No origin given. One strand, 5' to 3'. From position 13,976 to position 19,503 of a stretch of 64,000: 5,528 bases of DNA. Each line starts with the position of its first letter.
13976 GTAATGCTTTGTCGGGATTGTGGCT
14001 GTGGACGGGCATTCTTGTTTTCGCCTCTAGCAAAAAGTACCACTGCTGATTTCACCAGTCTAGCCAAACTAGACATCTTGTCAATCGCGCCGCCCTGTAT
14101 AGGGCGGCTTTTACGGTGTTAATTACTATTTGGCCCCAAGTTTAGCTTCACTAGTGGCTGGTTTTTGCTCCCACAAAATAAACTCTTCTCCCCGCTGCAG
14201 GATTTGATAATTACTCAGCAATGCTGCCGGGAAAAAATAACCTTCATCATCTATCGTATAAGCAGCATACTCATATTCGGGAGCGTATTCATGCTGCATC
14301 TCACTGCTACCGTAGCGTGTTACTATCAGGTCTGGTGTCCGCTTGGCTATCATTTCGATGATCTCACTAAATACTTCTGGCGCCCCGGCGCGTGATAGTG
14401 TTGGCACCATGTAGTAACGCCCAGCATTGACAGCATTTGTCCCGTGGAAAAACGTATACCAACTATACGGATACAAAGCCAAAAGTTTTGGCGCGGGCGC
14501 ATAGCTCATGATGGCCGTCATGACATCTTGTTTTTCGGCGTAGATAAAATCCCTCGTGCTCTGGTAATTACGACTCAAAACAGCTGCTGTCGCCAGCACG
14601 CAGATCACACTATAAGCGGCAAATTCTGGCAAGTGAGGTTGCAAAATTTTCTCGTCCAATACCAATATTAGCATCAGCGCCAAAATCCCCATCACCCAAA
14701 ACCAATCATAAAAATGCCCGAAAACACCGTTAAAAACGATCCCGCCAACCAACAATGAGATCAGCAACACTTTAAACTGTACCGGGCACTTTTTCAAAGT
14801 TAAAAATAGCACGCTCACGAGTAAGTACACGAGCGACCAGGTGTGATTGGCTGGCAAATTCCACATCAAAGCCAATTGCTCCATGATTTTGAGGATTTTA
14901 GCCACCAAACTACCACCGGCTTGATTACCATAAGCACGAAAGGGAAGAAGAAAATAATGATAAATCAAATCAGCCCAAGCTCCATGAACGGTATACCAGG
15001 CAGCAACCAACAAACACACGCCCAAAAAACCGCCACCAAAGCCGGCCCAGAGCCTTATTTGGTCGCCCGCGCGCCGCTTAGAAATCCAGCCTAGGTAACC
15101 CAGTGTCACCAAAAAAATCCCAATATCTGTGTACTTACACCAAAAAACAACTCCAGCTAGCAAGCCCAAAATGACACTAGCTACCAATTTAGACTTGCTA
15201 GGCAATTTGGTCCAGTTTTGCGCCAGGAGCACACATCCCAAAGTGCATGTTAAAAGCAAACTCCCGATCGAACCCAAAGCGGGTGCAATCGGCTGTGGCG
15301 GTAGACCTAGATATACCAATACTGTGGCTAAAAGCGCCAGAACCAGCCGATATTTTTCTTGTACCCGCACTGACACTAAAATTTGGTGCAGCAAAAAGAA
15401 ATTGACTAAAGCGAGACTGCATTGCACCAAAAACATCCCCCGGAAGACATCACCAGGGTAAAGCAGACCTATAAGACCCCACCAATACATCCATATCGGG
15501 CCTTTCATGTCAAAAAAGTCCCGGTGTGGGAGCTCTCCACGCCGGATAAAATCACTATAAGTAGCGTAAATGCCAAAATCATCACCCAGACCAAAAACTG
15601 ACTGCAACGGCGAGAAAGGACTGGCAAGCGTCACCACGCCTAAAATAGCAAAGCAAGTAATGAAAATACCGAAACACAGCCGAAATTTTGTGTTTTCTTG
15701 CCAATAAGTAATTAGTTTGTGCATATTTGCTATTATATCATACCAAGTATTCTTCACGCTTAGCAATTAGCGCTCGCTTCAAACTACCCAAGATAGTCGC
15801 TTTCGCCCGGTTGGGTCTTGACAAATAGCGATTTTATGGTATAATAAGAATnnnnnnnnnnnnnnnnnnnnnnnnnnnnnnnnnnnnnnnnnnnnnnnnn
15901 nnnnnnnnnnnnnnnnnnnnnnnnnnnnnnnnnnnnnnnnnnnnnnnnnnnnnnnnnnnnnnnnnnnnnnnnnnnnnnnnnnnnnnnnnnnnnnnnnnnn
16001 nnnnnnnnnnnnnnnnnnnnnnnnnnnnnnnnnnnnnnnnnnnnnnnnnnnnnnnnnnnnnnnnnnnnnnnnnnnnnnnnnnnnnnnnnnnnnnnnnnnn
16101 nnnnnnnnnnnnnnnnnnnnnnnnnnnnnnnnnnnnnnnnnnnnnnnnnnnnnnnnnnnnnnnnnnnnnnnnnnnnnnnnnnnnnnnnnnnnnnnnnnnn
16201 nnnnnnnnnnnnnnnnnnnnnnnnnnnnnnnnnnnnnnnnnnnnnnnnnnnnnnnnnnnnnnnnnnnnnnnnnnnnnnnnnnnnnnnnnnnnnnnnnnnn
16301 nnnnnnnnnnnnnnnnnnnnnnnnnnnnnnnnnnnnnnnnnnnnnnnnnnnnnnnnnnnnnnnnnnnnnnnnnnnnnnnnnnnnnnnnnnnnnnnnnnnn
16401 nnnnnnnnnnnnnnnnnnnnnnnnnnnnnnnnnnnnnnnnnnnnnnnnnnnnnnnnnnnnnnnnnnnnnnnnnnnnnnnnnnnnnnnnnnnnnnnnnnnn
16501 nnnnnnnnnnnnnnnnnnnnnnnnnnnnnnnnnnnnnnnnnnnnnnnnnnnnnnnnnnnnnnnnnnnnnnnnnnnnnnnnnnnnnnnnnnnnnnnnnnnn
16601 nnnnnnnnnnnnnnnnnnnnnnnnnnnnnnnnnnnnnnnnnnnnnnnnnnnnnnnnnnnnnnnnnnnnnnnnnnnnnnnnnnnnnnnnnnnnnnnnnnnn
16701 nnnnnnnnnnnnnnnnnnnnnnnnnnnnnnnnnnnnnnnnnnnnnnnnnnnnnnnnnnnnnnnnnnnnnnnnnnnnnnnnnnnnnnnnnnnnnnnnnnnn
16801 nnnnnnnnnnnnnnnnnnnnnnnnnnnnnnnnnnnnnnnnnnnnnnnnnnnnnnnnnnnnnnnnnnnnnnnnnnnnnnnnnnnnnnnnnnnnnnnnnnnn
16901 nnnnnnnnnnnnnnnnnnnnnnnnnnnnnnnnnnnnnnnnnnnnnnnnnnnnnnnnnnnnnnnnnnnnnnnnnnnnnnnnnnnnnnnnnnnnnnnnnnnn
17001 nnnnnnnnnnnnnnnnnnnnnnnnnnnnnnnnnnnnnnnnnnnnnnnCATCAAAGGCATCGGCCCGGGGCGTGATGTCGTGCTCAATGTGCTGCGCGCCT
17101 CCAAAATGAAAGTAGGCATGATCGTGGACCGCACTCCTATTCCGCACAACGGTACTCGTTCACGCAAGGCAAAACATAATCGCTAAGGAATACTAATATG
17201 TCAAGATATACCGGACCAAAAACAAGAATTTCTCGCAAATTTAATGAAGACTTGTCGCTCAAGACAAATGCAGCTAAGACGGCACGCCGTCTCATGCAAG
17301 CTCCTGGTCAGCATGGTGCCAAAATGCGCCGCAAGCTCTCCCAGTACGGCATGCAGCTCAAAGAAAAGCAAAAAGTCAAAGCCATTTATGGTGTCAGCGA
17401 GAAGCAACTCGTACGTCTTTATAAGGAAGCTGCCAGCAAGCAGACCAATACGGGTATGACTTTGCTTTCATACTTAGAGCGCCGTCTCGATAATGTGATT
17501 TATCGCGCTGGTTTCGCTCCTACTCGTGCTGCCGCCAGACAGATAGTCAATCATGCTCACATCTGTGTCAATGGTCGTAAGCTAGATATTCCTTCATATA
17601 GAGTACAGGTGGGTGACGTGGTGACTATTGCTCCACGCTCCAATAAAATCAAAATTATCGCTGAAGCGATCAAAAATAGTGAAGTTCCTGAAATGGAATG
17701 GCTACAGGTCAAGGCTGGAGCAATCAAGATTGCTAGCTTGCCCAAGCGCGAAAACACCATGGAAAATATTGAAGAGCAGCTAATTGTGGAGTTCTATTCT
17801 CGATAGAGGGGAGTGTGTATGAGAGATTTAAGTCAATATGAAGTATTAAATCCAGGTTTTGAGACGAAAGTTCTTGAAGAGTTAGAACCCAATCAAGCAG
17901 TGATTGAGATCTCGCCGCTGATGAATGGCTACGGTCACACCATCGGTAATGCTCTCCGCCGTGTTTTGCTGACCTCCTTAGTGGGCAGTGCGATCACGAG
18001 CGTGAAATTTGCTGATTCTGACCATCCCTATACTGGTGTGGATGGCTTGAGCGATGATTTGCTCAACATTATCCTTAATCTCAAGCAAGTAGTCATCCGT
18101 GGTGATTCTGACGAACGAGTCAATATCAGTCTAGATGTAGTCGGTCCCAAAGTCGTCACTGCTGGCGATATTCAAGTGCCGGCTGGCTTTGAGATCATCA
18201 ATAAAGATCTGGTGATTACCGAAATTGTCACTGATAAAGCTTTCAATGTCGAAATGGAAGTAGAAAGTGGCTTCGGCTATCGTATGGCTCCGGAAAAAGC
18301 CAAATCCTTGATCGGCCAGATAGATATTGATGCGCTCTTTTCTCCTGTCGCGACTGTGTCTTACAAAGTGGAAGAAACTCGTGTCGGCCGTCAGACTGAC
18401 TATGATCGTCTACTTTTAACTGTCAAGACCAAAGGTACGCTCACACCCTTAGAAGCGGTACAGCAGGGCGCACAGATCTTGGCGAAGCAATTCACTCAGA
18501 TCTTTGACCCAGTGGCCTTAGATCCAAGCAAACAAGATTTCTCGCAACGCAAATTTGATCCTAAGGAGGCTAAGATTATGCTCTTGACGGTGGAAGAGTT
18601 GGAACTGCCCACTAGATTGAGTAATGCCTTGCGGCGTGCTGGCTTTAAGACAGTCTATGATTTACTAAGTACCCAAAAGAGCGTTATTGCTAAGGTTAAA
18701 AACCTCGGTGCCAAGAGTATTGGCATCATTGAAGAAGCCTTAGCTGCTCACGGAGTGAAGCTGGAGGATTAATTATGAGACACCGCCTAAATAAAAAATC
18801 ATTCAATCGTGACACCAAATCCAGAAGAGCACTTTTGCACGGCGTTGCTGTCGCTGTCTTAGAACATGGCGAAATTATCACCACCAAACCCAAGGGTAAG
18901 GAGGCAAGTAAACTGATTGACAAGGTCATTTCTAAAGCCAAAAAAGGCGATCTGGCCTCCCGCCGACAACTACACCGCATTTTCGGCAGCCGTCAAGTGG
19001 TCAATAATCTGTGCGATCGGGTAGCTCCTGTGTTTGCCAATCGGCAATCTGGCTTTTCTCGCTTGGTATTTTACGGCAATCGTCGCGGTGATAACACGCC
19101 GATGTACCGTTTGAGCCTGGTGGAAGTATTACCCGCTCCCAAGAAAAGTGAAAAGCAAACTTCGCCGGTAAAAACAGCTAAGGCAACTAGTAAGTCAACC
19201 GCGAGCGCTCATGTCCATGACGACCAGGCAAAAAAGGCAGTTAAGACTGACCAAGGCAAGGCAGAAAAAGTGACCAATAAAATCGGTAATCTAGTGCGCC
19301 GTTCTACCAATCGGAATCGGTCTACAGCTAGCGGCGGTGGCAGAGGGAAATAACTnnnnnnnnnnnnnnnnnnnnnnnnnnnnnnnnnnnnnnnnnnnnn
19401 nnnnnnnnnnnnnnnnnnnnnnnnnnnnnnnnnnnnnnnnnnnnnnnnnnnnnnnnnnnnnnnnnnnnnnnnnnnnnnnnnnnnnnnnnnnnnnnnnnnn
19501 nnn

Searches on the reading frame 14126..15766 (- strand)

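Call 13: search_protein_families(library=pfam, proteins=[window:14126-15766:-], max_evalue=0.001)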
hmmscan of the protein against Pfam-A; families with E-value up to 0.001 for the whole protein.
window:14126-15766:- (546 aa): 0 families

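Call 74: search_protein_families(library=pfam, proteins=[window:14126-15766:-], max_evalue=5)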
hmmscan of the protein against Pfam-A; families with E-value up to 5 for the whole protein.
window:14126-15766:- (546 aa): 0 families

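Call 80: search_protein_families(library=padloc, alignment_id=A5, max_evalue=0.00001)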
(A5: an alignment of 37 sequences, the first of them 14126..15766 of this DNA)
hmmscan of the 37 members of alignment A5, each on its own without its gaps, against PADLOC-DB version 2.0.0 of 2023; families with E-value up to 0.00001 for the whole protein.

A. member 1, window:14126-15766:- (546 aa): 0 families

B. families by the number of members that match (of 37 scanned): 6 families
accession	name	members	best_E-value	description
PDLC03767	RT_UG29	1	1.7e-43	DRT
PDLC03800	RTasDnaG-like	1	1.1e-38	DRT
PDLC03928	PsyrT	1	2.9e-14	-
PDLC03962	ShosT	1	4.8e-10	-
PDLC00405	SduA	1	6e-08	DUF4263 domain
PDLC03841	LeoBC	1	2.6e-06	-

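Call 81: search_protein_families(library=ncbifam, alignment_id=A5, max_evalue=1e-20)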
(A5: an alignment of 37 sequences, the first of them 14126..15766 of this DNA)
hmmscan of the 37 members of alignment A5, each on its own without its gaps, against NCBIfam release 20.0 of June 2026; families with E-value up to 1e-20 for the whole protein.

A. member 1, window:14126-15766:- (546 aa): 0 families

B. families by the number of members that match (of 37 scanned): 130 families (the first 25 are shown)
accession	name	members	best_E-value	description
TIGR01393.1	lepA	2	9e-230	translation elongation factor 4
TIGR00487.1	IF-2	2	3.3e-141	translation initiation factor IF-2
NF009381.0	PRK12740.1-5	2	6.7e-55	elongation factor G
TIGR00231.1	small_GTP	2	3.4e-31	GTP-binding protein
TIGR00475.1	selB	2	1.3e-28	selenocysteine-specific translation elongation factor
TIGR01307.1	pgm_bpd_ind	1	6.5e-176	2,3-bisphosphoglycerate-independent phosphoglycerate mutase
NF003897.0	PRK05434.1-5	1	1.1e-154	2,3-bisphosphoglycerate-independent phosphoglycerate mutase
TIGR01391.1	dnaG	1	7.7e-121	DNA primase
TIGR01060.2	eno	1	1.1e-105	phosphopyruvate hydratase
TIGR00574.1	dnl1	1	1.9e-97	ATP-dependent DNA ligase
NF003519.0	PRK05182.2-5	1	3.7e-90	DNA-directed RNA polymerase subunit alpha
TIGR01953.1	NusA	1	9.9e-85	transcription termination factor NusA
NF041331.1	LigA_Halo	1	1.6e-82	ATP-dependent DNA ligase LigA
TIGR02027.1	rpoA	1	3.2e-82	DNA-directed RNA polymerase subunit alpha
NF004837.0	PRK06187.1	1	3.9e-81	long-chain-fatty-acid--CoA ligase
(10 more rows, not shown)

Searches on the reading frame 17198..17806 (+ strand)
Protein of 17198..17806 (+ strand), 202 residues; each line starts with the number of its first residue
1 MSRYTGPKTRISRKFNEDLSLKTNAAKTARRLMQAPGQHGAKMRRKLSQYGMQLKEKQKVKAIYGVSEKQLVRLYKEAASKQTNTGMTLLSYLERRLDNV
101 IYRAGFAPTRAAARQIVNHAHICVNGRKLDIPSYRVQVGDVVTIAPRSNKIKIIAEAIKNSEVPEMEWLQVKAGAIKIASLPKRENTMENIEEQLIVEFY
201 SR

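Call 13: search_protein_families(library=pfam, proteins=[window:17198-17806:+], max_evalue=0.001)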
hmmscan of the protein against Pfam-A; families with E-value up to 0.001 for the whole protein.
window:17198-17806:+ (202 aa): 2 families
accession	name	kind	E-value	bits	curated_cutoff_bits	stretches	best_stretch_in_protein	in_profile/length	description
PF00163.24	Ribosomal_S4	-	1.4e-24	87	23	1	3-94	1-95/95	Ribosomal protein S4/S9 N-terminal domain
PF01479.30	S4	-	4.5e-20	71.5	22.8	1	95-142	1-48/48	S4 domain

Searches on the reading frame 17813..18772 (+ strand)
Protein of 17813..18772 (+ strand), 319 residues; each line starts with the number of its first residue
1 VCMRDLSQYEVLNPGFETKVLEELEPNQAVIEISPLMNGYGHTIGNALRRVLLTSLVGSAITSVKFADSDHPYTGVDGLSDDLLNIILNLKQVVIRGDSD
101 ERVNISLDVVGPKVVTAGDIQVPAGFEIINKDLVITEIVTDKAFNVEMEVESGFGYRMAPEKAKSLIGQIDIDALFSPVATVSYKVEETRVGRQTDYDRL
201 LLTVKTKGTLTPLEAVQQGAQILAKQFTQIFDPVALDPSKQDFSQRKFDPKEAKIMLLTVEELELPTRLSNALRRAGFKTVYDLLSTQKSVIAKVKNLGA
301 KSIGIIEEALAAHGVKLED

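Call 13: search_protein_families(library=pfam, proteins=[window:17813-18772:+], max_evalue=0.001)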
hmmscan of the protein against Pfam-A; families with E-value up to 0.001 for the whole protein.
window:17813-18772:+ (319 aa): 4 families
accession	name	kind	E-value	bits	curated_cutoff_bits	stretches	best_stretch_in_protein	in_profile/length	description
PF01000.31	RNA_pol_A_bac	-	1.2e-22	80.8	33.9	1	64-177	1-119/119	RNA polymerase Rpb3/RpoA insert domain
PF01193.29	RNA_pol_L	-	1.7e-22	79.3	24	1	35-227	2-74/74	RNA polymerase Rpb3/Rpb11 dimerisation domain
PF03118.21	RNA_pol_A_CTD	-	7e-14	51.8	23.8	1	249-311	4-66/67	Bacterial RNA polymerase, alpha chain C terminal domain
PF13656.11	RNA_pol_L_2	-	1.1e-05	25.4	27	0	198-230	40-72/75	RNA polymerase Rpb3/Rpb11 dimerisation domain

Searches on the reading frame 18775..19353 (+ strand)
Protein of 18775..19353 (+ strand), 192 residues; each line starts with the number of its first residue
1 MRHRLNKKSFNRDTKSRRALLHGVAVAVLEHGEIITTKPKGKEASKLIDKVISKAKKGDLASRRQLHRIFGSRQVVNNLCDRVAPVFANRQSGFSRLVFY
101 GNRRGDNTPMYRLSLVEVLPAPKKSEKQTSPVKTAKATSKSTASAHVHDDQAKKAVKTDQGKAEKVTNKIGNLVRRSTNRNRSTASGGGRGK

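Call 13: search_protein_families(library=pfam, proteins=[window:18775-19353:+], max_evalue=0.001)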
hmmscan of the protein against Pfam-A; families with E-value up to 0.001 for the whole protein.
window:18775-19353:+ (192 aa): 1 family
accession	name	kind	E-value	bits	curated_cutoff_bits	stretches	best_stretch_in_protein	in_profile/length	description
PF01196.24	Ribosomal_L17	-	5.8e-24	85.3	27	1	21-116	2-97/97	Ribosomal protein L17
